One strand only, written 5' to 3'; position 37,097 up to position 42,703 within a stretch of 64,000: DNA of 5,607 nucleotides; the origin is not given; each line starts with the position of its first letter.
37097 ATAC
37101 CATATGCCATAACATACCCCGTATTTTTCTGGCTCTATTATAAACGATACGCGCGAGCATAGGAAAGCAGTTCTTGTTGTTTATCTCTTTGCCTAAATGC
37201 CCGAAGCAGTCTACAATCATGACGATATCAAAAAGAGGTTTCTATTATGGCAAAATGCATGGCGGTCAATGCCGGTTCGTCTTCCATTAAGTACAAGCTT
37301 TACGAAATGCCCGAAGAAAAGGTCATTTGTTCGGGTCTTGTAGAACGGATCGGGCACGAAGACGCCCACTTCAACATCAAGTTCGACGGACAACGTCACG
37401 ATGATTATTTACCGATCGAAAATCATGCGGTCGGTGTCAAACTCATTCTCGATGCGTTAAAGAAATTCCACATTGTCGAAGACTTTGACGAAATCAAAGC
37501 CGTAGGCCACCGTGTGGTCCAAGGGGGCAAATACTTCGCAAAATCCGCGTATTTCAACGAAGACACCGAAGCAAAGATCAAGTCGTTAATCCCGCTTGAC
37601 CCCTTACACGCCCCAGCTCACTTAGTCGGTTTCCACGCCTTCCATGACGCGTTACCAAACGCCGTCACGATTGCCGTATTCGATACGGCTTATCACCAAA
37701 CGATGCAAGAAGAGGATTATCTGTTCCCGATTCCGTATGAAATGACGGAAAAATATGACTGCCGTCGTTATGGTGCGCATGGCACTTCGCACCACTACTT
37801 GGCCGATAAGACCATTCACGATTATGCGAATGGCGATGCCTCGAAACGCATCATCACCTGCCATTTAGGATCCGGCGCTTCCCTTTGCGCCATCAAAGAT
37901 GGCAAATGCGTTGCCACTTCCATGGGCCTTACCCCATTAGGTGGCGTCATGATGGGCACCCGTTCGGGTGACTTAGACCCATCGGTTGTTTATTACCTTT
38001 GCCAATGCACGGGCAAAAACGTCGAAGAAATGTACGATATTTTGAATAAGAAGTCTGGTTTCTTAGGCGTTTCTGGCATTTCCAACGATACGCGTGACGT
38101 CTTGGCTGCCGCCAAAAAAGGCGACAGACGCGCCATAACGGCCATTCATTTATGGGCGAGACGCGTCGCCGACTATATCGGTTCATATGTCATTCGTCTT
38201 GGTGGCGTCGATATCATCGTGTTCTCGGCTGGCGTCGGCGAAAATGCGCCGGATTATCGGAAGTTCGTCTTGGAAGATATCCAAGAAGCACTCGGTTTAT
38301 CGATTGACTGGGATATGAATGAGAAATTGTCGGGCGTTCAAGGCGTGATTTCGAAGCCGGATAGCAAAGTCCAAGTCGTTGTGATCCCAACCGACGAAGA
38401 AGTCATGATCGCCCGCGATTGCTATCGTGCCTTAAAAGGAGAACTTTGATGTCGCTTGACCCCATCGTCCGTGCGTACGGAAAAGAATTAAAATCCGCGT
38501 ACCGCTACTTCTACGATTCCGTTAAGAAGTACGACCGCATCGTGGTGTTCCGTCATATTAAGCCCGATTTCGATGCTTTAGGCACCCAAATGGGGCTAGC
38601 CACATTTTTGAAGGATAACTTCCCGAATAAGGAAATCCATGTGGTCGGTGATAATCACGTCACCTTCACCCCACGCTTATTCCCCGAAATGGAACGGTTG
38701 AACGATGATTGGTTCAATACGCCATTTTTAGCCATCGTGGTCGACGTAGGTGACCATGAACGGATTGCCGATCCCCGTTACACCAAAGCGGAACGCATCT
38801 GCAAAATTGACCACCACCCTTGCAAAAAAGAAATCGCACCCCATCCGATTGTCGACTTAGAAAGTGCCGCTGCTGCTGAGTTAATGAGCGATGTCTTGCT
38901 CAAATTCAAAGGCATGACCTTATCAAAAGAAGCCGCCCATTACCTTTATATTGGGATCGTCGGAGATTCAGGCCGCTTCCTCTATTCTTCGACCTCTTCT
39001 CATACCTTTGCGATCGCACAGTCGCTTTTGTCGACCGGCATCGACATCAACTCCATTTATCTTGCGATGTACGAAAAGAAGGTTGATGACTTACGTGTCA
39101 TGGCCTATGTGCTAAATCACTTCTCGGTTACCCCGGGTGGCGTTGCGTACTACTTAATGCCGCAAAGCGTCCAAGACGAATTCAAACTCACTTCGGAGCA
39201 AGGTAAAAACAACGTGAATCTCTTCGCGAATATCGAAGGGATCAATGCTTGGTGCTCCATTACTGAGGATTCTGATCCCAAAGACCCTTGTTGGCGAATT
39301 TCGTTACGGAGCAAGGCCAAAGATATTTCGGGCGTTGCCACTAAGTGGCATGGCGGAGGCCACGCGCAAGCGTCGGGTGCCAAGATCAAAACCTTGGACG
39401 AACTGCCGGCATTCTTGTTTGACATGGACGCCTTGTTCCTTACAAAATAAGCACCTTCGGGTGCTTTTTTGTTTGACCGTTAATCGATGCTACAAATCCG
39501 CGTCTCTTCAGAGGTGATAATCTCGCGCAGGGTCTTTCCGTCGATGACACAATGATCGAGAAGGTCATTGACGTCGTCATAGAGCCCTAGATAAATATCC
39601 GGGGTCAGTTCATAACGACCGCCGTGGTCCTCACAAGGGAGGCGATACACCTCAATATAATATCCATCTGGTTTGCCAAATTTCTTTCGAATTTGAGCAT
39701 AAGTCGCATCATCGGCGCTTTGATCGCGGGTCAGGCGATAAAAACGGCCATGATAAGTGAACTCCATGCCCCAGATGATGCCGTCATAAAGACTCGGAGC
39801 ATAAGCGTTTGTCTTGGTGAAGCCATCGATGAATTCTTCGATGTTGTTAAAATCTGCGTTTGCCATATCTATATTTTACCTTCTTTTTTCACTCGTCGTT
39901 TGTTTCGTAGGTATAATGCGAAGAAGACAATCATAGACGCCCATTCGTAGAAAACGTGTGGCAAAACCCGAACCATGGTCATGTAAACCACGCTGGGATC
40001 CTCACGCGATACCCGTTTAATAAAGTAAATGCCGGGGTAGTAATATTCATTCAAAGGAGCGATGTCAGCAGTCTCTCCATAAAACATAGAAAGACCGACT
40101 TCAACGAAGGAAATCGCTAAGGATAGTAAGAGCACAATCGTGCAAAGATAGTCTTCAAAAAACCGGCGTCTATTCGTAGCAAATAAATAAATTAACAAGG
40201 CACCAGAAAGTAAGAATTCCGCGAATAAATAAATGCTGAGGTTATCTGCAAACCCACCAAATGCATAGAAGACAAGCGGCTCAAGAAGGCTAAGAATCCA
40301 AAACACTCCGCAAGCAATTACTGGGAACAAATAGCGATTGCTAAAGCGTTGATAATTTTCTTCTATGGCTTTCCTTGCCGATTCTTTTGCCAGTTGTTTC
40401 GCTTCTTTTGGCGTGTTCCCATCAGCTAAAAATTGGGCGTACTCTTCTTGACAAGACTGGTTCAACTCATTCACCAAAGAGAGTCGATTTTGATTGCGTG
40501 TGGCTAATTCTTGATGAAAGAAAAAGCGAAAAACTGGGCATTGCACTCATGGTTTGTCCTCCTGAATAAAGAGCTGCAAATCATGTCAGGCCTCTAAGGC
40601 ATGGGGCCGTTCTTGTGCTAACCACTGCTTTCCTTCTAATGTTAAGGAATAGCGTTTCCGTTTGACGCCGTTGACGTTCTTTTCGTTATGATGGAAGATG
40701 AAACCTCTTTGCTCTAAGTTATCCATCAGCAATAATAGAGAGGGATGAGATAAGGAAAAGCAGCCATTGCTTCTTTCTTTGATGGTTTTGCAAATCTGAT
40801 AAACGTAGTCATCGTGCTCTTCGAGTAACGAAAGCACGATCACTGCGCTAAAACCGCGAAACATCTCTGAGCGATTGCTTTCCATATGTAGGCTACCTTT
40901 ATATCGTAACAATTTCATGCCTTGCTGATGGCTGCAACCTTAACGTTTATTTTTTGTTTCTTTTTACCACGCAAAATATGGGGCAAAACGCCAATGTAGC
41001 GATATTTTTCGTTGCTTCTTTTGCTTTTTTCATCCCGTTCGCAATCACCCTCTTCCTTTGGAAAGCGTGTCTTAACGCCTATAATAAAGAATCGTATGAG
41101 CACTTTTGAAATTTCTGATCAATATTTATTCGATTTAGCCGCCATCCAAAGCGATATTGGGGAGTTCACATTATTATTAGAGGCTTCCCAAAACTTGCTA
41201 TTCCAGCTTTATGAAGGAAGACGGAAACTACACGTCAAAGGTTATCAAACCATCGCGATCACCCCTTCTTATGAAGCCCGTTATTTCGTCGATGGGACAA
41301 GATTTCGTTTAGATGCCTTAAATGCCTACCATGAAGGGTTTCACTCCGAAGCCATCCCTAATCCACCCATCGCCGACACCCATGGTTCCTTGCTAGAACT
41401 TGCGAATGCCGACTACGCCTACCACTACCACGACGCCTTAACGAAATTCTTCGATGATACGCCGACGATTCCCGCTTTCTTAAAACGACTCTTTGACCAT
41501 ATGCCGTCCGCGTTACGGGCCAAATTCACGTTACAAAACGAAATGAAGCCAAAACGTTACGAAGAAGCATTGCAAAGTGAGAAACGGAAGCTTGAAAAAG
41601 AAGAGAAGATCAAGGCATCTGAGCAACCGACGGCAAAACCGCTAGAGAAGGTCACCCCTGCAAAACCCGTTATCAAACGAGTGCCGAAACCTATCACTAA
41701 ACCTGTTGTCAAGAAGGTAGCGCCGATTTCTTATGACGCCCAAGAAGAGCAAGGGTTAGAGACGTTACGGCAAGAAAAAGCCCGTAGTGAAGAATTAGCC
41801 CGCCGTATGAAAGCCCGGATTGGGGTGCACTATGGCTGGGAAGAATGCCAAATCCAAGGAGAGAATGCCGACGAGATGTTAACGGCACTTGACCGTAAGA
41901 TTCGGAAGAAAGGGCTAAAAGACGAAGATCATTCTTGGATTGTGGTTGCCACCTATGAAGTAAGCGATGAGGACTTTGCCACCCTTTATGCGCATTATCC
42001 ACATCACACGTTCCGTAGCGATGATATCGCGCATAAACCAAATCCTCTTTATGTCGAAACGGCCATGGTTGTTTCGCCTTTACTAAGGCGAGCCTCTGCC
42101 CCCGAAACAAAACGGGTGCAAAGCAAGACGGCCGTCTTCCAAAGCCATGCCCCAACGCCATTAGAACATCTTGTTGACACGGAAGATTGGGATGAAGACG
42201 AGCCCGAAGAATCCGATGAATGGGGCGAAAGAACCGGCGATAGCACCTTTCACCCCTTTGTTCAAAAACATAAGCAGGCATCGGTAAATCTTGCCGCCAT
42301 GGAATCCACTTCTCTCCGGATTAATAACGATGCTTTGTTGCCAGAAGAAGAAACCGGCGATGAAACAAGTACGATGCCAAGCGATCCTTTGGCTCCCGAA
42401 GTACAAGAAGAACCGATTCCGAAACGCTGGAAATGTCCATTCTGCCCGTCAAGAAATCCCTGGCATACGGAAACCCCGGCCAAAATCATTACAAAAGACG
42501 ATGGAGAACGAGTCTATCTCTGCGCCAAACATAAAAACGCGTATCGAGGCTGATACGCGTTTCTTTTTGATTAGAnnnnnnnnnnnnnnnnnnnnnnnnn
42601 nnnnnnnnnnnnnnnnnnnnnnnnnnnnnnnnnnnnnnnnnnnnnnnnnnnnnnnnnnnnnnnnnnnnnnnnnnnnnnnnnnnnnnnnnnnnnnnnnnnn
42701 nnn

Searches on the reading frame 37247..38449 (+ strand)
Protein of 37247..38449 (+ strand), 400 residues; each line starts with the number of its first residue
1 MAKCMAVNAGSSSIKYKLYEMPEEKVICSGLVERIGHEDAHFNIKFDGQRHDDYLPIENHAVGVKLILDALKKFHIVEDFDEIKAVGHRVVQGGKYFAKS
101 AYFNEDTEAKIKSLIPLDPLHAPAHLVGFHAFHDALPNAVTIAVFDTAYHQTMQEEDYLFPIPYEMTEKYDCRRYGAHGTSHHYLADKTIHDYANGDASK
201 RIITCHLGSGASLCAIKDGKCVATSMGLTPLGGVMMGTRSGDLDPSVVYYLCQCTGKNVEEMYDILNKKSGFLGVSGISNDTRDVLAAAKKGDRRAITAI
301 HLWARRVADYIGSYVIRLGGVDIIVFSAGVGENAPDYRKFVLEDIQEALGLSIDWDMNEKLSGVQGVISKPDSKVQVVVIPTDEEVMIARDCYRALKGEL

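Call 53: list_cluster_members(proteins=[window:37247-38449:+, window:42576-43250:-, window:43941-44909:-, window:46270-47115:-, window:41012-42553:+])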
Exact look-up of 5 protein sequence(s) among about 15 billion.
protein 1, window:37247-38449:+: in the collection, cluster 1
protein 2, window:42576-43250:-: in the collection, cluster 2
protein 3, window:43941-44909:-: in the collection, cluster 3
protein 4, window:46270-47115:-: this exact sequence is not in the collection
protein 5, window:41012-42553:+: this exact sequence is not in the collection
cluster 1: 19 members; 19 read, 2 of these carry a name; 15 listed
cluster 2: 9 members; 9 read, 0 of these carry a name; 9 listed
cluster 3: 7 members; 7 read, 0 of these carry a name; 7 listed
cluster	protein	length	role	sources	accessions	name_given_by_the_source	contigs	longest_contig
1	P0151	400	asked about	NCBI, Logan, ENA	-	-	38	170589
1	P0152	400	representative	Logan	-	-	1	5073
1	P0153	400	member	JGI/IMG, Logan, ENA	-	acetate kinase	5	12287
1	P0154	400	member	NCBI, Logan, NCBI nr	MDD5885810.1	MAG: acetate kinase [Erysipelotrichaceae bacterium] | acetate kinase [Erysipelotrichaceae bacterium]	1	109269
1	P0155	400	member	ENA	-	-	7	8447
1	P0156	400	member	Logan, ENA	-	-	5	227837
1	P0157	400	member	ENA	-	-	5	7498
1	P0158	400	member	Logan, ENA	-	-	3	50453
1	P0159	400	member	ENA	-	-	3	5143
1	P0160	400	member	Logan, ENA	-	-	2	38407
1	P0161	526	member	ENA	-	-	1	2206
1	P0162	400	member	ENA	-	-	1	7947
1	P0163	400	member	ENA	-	-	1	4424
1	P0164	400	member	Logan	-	-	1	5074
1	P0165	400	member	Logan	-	-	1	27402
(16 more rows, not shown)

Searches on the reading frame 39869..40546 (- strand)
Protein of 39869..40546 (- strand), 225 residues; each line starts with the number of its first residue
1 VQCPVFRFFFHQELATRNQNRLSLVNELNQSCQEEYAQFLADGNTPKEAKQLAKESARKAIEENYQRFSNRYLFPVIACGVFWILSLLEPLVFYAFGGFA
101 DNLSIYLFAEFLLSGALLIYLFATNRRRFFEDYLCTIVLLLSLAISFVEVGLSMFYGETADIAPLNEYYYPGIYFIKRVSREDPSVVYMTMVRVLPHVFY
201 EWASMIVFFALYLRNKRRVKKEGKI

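Call 3: search_protein_families(library=pfam, proteins=[window:39869-40546:-], max_evalue=1)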
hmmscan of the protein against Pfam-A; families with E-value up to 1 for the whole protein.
window:39869-40546:- (225 aa): 3 families
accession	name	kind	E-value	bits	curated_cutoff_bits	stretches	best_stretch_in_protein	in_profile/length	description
PF23396.1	DUF7103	-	0.00052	20.5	27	1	105-169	90-155/159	Family of unknown function (DUF7103)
PF09843.14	DUF2070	-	0.081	11.7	30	1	69-223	68-183/561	Predicted membrane protein (DUF2070)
PF12226.14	Astro_capsid_p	-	0.11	12.1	25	1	30-69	317-356/363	Turkey astrovirus capsid protein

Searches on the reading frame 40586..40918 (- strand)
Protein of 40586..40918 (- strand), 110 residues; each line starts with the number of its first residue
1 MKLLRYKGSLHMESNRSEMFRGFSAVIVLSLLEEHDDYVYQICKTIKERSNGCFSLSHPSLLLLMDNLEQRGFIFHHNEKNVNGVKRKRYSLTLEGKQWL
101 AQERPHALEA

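Call 3: search_protein_families(library=pfam, proteins=[window:40586-40918:-], max_evalue=1)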
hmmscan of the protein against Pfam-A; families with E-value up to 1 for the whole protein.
window:40586-40918:- (110 aa): 2 families
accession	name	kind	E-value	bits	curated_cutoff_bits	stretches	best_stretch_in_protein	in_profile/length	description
PF03551.20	PadR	-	3.6e-14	52.9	27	1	28-101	1-74/75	Transcriptional regulator PadR-like family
PF11313.14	DUF3116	-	0.0098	16.3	25.9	1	61-101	44-80/84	Protein of unknown function (DUF3116)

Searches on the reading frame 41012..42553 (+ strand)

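Call 3: search_protein_families(library=pfam, proteins=[window:41012-42553:+], max_evalue=1)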
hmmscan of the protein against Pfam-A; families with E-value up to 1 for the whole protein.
window:41012-42553:+ (513 aa): 1 family
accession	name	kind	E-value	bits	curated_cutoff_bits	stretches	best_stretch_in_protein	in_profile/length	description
PF04810.20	zf-Sec23_Sec24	-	0.065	13.7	25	1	471-483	22-34/39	Sec23/Sec24 zinc finger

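Call 5: search_protein_families(library=padloc, proteins=[window:41012-42553:+], max_evalue=1)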
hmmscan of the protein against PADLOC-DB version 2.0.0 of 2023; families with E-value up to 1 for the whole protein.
window:41012-42553:+ (513 aa): 0 families
